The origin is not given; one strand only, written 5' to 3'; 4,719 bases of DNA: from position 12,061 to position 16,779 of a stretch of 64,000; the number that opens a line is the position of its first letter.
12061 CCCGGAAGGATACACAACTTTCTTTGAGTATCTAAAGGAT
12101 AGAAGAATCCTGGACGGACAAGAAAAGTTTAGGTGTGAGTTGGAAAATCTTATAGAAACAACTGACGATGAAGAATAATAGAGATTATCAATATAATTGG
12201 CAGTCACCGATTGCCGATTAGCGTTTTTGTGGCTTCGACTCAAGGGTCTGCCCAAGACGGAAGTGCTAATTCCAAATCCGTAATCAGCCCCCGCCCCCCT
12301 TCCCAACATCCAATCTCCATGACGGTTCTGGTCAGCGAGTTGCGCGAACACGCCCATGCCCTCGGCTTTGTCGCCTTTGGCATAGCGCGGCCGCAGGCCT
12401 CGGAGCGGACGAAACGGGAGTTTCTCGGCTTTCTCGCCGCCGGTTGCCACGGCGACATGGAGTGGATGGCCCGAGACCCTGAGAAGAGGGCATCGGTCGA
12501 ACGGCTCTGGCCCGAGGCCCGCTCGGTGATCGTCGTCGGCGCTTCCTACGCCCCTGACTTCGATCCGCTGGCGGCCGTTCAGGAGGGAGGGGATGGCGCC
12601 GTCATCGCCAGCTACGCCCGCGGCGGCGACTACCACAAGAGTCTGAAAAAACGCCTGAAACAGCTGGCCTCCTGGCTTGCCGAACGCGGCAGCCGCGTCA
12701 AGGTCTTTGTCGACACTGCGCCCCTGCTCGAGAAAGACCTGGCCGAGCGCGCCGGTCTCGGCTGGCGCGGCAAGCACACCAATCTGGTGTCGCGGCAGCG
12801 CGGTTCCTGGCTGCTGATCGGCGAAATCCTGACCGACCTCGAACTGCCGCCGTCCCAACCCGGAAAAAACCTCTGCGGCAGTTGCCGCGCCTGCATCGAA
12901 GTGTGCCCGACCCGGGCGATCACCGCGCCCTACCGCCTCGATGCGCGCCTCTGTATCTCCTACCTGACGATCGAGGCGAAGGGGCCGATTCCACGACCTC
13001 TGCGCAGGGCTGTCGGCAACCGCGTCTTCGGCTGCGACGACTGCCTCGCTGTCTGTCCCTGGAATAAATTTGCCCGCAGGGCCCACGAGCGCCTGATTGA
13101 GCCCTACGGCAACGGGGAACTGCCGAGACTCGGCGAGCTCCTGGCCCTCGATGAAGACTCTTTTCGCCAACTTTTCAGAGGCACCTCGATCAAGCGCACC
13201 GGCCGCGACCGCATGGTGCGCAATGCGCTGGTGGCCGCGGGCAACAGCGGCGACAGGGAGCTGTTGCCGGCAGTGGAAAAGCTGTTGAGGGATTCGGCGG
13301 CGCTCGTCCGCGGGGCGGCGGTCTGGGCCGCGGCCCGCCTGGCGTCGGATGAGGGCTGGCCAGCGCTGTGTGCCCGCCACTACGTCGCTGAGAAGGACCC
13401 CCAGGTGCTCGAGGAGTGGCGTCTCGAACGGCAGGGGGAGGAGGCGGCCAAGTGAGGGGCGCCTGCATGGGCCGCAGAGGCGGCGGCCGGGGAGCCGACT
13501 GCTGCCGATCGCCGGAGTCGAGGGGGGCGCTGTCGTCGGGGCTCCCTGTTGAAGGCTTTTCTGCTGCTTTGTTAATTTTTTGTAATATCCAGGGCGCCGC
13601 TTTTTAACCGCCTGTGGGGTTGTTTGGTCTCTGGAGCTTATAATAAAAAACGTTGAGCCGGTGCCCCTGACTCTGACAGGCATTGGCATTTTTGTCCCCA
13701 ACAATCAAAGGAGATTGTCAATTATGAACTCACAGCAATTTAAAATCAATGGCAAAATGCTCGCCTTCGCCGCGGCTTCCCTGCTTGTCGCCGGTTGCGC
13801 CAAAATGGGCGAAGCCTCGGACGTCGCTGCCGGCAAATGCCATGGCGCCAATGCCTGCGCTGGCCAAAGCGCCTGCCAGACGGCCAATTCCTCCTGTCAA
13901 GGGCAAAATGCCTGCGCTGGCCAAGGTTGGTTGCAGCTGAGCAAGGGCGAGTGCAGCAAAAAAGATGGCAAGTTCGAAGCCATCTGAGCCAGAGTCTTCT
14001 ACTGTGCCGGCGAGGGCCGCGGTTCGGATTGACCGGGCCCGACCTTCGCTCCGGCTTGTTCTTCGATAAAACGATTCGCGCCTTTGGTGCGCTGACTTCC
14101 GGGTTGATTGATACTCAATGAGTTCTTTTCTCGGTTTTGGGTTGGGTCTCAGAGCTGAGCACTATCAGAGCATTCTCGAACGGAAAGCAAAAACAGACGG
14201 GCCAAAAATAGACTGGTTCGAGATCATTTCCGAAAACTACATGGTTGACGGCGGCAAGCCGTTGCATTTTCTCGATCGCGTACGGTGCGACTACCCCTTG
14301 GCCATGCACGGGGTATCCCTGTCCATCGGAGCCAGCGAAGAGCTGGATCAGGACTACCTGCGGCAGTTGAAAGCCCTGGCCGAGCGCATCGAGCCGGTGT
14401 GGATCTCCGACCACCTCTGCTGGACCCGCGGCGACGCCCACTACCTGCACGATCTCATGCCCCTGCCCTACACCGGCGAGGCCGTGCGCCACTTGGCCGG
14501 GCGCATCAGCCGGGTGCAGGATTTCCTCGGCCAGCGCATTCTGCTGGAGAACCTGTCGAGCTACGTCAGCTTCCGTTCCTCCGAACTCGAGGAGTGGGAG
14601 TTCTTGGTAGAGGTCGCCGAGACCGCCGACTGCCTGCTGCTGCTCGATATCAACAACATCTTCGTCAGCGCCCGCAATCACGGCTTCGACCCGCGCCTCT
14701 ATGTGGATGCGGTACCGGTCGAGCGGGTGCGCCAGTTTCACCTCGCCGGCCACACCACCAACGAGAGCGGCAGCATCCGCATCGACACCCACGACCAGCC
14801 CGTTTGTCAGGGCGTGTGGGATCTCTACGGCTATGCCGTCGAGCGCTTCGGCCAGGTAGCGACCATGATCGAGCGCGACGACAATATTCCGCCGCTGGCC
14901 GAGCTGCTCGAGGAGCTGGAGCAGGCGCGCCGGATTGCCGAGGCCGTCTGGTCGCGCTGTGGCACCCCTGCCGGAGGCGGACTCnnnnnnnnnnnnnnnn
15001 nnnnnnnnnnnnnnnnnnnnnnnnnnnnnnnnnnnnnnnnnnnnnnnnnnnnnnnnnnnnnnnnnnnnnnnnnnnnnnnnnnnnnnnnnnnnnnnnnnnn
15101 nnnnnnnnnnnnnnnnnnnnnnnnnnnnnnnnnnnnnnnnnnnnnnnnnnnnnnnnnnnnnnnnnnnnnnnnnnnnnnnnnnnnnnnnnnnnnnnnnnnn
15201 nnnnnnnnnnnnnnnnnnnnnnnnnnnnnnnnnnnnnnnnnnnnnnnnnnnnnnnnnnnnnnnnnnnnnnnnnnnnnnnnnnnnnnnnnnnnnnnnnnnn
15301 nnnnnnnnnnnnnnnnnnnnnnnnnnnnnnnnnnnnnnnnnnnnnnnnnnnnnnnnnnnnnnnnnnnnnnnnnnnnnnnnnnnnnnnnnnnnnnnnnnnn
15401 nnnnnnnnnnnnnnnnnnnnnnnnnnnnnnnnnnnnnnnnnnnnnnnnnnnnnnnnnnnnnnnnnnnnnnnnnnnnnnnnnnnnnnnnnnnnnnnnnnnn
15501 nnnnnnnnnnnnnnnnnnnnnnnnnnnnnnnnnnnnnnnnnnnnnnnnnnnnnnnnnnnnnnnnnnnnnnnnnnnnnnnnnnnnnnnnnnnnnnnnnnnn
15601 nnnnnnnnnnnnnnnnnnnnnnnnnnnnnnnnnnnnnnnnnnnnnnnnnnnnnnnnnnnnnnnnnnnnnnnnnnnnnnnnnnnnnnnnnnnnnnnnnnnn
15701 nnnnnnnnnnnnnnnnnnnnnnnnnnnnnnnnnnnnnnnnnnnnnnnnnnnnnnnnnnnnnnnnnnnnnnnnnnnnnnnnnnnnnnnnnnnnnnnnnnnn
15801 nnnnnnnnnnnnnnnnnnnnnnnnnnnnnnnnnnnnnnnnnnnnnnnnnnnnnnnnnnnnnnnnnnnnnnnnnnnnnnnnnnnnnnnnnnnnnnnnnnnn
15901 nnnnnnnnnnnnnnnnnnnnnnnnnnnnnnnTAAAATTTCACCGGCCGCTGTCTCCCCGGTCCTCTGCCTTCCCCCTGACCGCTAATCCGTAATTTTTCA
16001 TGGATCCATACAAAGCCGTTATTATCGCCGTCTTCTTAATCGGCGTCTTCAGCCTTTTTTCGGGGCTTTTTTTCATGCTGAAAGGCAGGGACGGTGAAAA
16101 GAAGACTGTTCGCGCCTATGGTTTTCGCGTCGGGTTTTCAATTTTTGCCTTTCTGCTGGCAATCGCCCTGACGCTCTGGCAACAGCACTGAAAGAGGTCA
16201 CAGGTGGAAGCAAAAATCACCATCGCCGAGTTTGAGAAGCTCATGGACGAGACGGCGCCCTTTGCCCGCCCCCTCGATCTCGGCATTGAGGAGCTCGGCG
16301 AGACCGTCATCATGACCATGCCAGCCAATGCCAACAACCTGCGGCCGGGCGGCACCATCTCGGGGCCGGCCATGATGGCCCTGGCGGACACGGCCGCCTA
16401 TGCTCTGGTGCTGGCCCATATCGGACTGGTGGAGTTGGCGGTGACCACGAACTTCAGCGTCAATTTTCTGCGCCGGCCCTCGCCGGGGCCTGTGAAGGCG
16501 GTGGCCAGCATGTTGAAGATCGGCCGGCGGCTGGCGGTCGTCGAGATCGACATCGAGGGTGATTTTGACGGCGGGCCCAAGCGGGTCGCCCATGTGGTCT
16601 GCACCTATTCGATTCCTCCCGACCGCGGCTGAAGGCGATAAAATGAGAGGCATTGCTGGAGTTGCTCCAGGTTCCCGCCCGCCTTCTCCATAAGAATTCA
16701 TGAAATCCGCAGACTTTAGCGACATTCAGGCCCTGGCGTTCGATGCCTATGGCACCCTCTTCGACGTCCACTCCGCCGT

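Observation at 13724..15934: Bufferin-type MNIO RiPP cluster with a lipoprotein, Lys-poor precursor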

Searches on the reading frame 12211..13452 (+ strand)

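Call 4: search_protein_families(library=ncbifam, proteins=[window:12211-13452:+], max_evalue=0.01)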
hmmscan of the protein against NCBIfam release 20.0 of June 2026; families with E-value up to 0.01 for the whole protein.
window:12211-13452:+ (414 aa): 8 families
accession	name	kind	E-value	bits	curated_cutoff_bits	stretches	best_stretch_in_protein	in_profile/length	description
TIGR00276.1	TIGR00276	equivalog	9.8e-121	402.9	200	1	45-376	2-336/337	tRNA epoxyqueuosine(34) reductase QueG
TIGR02486.1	RDH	subfamily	2.7e-09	37.3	160.35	1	178-287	157-282/314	reductive dehalogenase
NF040864.1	HgcB_ferredoxin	equivalog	0.00015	21.6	99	0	220-237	14-31/93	mercury methylation ferredoxin HgcB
NF004914.0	PRK06273.1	equivalog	0.00074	19.3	163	0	205-238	36-69/167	ferredoxin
NF058577.1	FdxA_fam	equivalog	0.003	17.7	65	0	222-250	9-40/52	4Fe-4S ferredoxin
NF043039.1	HgcAB_like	equivalog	0.0042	16.7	285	0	219-237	331-349/350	HgcAB-like fusion protein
TIGR01971.1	NuoI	subfamily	0.006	16.2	113.05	0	222-241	83-102/121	NADH-quinone oxidoreductase, chain I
NF038196.1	ferrodoxin_EFR1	subfamily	0.0068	16.5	75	0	220-238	212-230/242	EFR1 family ferrodoxin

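Call 5: search_protein_families(library=pfam, proteins=[window:12211-13452:+], max_evalue=0.01)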
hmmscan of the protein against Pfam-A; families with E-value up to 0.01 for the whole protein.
window:12211-13452:+ (414 aa): 13 families
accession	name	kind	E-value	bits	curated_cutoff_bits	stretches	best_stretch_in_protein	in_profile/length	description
PF13484.11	Fer4_16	-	2e-22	80.2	30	1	222-285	2-66/66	4Fe-4S double cluster binding domain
PF08331.15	QueG_DUF1730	-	7.6e-22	77.5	25.1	1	93-169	1-77/77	Epoxyqueuosine reductase QueG, DUF1730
PF13646.12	HEAT_2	-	2.4e-05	25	27.7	1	337-388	18-69/88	HEAT repeats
PF12838.12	Fer4_7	-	2.9e-05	24.9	27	1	222-285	2-51/52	4Fe-4S dicluster domain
PF13237.11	Fer4_10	-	6.4e-05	23.2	25.5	0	220-234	7-21/53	4Fe-4S dicluster domain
PF00037.32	Fer4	-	8.3e-05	22.7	21.1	1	220-238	6-24/24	4Fe-4S binding domain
PF12837.12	Fer4_6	-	0.00029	21.1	25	1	220-237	7-24/24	4Fe-4S binding domain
PF25160.1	LdpA_Fe-S-bd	-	0.00029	21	27.6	1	226-290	7-46/49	LdpA Fe-S cluster-binding domain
PF13183.11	Fer4_8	-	0.00087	20.2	27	0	216-234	48-66/68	4Fe-4S dicluster domain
PF14697.11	Fer4_21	-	0.0011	19.5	35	0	220-237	39-57/59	4Fe-4S dicluster domain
PF13513.12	HEAT_EZ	-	0.0026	18.7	27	1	350-373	28-51/55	HEAT-like repeat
PF02985.28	HEAT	-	0.005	17.4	23.5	0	351-379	1-29/31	HEAT repeat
PF13187.11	Fer4_9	-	0.0091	16.4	27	0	220-237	35-52/52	4Fe-4S dicluster domain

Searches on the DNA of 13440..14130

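Call 85: search_rna_families(source=window, start=13440, end=14130, threshold=evalue, max_evalue=1)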
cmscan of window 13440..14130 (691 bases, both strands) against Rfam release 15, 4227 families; matches with E-value up to 1: 0.
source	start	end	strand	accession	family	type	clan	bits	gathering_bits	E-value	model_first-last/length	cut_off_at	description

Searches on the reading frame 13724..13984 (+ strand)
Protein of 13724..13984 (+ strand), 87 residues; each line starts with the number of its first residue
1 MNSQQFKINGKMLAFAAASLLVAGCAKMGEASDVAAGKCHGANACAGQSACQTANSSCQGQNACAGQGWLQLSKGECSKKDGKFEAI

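Call 4: search_protein_families(library=ncbifam, proteins=[window:13724-13984:+], max_evalue=0.01)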
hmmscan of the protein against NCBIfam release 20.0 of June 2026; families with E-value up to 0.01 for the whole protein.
window:13724-13984:+ (87 aa): 1 family
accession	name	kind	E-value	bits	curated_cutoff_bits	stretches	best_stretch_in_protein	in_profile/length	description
NF050166.1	Cu_RiPP_BufA2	equivalog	7e-19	67.8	60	1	11-84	2-78/79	BufA2 family periplasmic bufferin-type metallophore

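Call 5: search_protein_families(library=pfam, proteins=[window:13724-13984:+], max_evalue=0.01)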
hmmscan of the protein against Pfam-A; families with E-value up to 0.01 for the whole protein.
window:13724-13984:+ (87 aa): 1 family
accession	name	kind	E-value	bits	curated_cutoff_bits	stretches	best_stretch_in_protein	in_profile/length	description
PF24646.2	DUF7640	-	0.0019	18.9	28.1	1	32-66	14-47/121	Domain of unknown function (DUF7640)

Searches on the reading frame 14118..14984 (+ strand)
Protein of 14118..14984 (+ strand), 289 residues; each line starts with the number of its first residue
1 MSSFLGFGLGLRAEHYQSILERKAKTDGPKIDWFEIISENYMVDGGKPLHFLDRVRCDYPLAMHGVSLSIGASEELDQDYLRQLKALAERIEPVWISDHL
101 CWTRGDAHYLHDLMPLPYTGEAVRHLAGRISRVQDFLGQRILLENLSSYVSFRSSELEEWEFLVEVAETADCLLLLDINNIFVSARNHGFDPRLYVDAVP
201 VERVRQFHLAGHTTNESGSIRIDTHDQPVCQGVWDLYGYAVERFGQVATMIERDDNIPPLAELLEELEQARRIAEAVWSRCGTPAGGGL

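Call 4: search_protein_families(library=ncbifam, proteins=[window:14118-14984:+], max_evalue=0.01)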
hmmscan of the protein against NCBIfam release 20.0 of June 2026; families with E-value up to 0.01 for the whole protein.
window:14118-14984:+ (289 aa): 5 families
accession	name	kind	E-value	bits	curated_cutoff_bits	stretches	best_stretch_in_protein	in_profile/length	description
NF050167.1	MNIO_BufB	equivalog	6.2e-115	383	310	1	7-271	1-262/262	MNIO family bufferin maturase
NF003818.2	PRK05409.1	equivalog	1.6e-81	273.7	360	1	7-273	2-263/264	HvfB family MNIO-type RiPP peptide maturase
TIGR04159.2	methbact_MbnB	equivalog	6.2e-22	78.4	325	1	28-273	20-258/261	methanobactin biosynthesis protein MbnB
NF050151.1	RiPP_MNIO_ApyH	equivalog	4.1e-21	75.4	400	1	57-274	53-280/283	multinuclear non-heme iron-dependent oxidative enzyme ApyH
NF050165.1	MNIO_ChrH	equivalog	2.2e-15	56.6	600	1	63-248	61-251/363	MNIO family chryseobactin maturase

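Call 5: search_protein_families(library=pfam, proteins=[window:14118-14984:+], max_evalue=0.01)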
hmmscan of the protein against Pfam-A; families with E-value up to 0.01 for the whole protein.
window:14118-14984:+ (289 aa): 2 families
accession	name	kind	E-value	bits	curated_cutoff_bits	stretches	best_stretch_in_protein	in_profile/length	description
PF05114.20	MbnB_TglH_ChrH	-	8.7e-110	366.5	25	1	7-274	2-262/263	RiPP precursor modification enzyme MbnB/TglH/ChrH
PF01261.30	AP_endonuc_2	-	0.0026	17.9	31.1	1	121-235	99-210/249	Xylose isomerase-like TIM barrel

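Call 26: search_solved_structures(query=window:14118-14984:+, show_alignments=3)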
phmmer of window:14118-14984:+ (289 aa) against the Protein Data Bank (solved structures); distinct sequences matched with E-value up to 0.001: 8.
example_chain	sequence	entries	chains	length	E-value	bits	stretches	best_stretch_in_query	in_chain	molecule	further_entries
3bww_A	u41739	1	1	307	8.9e-52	179.6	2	6-224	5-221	Protein of unknown function DUF692/COG3220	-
8hci_D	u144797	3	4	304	4e-19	72.4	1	51-258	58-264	DUF692 family protein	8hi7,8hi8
7tcr_A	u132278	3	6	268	1.9e-12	50.5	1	29-255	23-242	Methanobactin biosynthesis cassette protein MbnB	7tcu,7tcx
7fc0_B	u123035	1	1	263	3.5e-12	49.6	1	27-257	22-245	Methanobactin biosynthesis cassette protein MbnB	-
7fc0_E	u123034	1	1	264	3.5e-12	49.6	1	27-257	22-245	Methanobactin biosynthesis cassette protein MbnB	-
7tcw_A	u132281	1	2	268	3.4e-11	46.4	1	29-248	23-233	Methanobactin biosynthesis cassette protein MbnB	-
7dz9_B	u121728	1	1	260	1.4e-10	44.4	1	31-258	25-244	cpMbnB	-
7dz9_A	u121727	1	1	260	1.4e-10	44.4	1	31-258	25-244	MbnB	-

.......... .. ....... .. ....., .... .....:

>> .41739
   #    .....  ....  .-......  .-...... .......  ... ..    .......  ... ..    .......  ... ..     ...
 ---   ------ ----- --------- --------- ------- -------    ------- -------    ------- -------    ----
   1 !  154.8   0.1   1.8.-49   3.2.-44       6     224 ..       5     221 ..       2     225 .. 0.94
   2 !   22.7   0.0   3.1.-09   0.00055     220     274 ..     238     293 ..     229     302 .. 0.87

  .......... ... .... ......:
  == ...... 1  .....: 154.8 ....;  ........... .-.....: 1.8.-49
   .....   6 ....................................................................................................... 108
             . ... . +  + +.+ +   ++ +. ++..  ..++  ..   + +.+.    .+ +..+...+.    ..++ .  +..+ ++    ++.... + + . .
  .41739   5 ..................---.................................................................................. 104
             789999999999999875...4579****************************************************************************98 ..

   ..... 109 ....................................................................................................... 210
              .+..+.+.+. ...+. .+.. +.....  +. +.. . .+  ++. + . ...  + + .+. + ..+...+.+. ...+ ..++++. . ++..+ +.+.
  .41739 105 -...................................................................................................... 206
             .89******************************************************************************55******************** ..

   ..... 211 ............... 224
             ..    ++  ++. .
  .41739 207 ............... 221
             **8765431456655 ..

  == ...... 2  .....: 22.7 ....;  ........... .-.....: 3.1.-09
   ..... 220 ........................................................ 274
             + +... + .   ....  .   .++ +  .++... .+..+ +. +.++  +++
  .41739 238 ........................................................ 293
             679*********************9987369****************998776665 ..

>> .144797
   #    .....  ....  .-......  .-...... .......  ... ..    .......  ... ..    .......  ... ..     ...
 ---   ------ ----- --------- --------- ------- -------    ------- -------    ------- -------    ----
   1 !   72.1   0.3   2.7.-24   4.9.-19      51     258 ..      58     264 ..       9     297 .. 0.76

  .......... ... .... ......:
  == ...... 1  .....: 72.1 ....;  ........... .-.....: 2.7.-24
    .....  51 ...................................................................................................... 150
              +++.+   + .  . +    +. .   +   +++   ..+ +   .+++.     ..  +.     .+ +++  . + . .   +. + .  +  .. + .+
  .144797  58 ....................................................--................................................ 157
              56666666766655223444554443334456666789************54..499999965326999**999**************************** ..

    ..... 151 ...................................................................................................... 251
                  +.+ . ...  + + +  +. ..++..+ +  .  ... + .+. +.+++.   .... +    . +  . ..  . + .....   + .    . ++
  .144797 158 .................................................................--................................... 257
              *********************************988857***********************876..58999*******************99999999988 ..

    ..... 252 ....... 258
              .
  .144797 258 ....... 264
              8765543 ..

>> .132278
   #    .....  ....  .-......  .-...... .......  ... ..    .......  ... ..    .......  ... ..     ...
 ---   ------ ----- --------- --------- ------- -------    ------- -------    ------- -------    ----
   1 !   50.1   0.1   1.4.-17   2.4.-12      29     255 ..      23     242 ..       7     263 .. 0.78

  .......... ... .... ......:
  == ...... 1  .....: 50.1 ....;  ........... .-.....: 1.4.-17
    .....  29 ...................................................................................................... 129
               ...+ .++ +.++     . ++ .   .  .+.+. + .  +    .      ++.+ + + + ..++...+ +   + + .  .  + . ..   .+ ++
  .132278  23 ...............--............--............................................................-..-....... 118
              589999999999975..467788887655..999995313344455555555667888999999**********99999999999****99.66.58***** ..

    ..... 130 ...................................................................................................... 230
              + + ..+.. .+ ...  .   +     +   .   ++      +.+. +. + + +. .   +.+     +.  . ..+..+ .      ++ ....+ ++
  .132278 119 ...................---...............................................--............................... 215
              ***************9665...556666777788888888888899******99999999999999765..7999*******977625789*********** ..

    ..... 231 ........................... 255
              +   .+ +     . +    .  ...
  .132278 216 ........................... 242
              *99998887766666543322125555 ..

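Call 28: find_related_loci(query=window:14118-14984:+, collection=genome_contigs, flank=2500)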
Query window:14118-14984:+ (289 aa) in genome_contigs; peptide patterns used: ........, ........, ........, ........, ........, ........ (x = any residue, [..] = any of these).
599 stretches matched a pattern (row limit reached: there are more); 571 encode a relative of the query (tblastn E <= 1e-3); the best 80 are kept; 80 distinct loci.
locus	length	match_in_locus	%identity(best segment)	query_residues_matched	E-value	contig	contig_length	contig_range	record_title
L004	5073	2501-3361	67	4-285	5e-130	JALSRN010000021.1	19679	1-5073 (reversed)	MAG: Sedimenticola sp. isolate 356-308_metabat1_scaf2bin.072 356-308_scaffold_1565_c1, whole genome shotgun sequence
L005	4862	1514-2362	64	4-287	7e-125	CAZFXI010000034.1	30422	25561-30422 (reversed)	MAG TPA_asm: uncultured Sedimenticola sp. isolate SRP338002_co1_149 genome assembly, contig: NODE_1384_length_30422_cov_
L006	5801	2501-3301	67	4-277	3e-123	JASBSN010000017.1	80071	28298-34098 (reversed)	MAG: Thiogranum sp. isolate BWSM_138 k141_1511691, whole genome shotgun sequence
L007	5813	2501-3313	67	4-279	7e-122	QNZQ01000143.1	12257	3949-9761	MAG: Gammaproteobacteria bacterium isolate MAG 60 Ga0226836_10001817, whole genome shotgun sequence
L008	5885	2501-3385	61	1-288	2e-121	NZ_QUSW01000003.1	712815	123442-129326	Albitalea terrae strain S-16 S-16_3, whole genome shotgun sequence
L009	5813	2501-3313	65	5-282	8e-121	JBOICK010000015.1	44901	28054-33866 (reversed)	MAG: Stenotrophobium sp. isolate TC-S_metawrap_bin.142 k127_2291011, whole genome shotgun sequence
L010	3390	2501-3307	63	4-277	1e-121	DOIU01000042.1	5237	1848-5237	MAG TPA_asm: Gammaproteobacteria bacterium isolate UBA7957 contig_14463, whole genome shotgun sequence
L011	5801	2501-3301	64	4-277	3e-120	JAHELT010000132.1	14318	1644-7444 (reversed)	MAG: Chromatiales bacterium isolate Ww634 NODE_13033_length_14318_cov_3.393041, whole genome shotgun sequence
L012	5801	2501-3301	65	4-277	2e-120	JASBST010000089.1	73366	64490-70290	MAG: Thiogranum sp. isolate BWSM_146 k141_186956, whole genome shotgun sequence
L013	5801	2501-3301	64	4-277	6e-120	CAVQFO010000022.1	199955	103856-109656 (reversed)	MAG: uncultured Gammaproteobacteria bacterium isolate MFD05684.bin.3.44 genome assembly, contig: contig_23121, whole gen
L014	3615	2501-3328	63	1-283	2e-120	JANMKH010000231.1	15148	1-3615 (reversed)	MAG: Sulfuriferula sp. isolate OTE_64_metabat_214 OTE_64_k141_3688489, whole genome shotgun sequence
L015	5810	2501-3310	63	4-278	1e-119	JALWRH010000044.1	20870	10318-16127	MAG: Sedimenticola sp. isolate M2_metabat1_scaf2bin.199 M2_NODE_2505_length_20870_cov_3.619872, whole genome shotgun seq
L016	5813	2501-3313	64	4-281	2e-119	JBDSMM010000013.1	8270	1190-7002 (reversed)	MAG: Gammaproteobacteria bacterium isolate cluster1_bin.393 k127_14931171, whole genome shotgun sequence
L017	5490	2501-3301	64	4-277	6e-119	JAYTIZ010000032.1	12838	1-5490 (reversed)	MAG: Gammaproteobacteria bacterium isolate GFS_287 GFS_287_31, whole genome shotgun sequence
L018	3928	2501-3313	64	5-282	2e-119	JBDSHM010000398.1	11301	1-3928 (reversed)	MAG: Sulfuriferula sp. isolate cluster1_bin.276 k127_5297601, whole genome shotgun sequence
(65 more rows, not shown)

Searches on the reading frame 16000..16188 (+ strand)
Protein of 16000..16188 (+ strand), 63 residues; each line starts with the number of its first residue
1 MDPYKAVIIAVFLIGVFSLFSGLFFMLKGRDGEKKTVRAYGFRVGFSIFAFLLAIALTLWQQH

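Call 4: search_protein_families(library=ncbifam, proteins=[window:16000-16188:+], max_evalue=0.01)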
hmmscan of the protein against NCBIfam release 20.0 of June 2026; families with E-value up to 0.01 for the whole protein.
window:16000-16188:+ (63 aa): 1 family
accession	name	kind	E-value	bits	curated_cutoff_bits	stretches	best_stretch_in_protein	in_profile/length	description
NF033233.1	twin_helix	hypoth_equivalog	2.8e-13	49.5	49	1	5-61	1-56/58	twin transmembrane helix small protein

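Call 5: search_protein_families(library=pfam, proteins=[window:16000-16188:+], max_evalue=0.01)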
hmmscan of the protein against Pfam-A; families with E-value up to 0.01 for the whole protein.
window:16000-16188:+ (63 aa): 2 families
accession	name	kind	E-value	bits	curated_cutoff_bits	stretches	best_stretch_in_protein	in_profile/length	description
PF11137.13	DUF2909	-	3.7e-16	59.2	31.4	1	5-55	2-52/60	Protein of unknown function (DUF2909)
PF03729.18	DUF308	-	0.0041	17.8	25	1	3-57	17-71/73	Short repeat of unknown function (DUF308)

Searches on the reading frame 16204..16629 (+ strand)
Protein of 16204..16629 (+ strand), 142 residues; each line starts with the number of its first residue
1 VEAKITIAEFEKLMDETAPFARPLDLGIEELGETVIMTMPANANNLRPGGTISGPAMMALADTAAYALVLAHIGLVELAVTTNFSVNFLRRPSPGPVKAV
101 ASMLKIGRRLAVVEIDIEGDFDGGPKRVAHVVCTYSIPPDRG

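Call 4: search_protein_families(library=ncbifam, proteins=[window:16204-16629:+], max_evalue=0.01)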
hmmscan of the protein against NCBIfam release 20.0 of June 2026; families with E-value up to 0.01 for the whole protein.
window:16204-16629:+ (142 aa): 5 families
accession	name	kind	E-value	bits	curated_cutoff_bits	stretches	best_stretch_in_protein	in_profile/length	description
TIGR00369.1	unchar_dom_1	domain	2e-14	53.7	36.6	1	21-134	3-114/117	hotdog fold thioesterase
NF047425.1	MenI_Listeria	exception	1.4e-05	24.8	185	1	33-120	17-104/122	1,4-dihydroxy-2-naphthoyl-CoA hydrolase MenI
NF007631.0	PRK10293.1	equivalog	0.00017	21.3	226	1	23-118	23-119/136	1,4-dihydroxy-2-naphthoyl-CoA hydrolase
TIGR02286.1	PaaD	equivalog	0.00029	21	118.9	1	35-118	16-97/114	hydroxyphenylacetyl-CoA thioesterase PaaI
NF007607.0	PRK10254.1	equivalog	0.002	18.2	237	1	29-117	29-118/137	proofreading thioesterase EntH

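Call 5: search_protein_families(library=pfam, proteins=[window:16204-16629:+], max_evalue=0.01)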
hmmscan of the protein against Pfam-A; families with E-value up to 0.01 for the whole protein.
window:16204-16629:+ (142 aa): 3 families
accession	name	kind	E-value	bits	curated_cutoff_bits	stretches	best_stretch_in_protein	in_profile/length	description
PF03061.28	4HBT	-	7.7e-14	52.2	20.6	1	49-118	1-71/79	Thioesterase superfamily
PF13622.12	4HBT_3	-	1.2e-07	32.3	24.3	1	50-134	9-81/83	Acyl-CoA thioesterase N-terminal domain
PF14539.12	DUF4442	-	0.0006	20.4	25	1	10-105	5-100/132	Domain of unknown function (DUF4442)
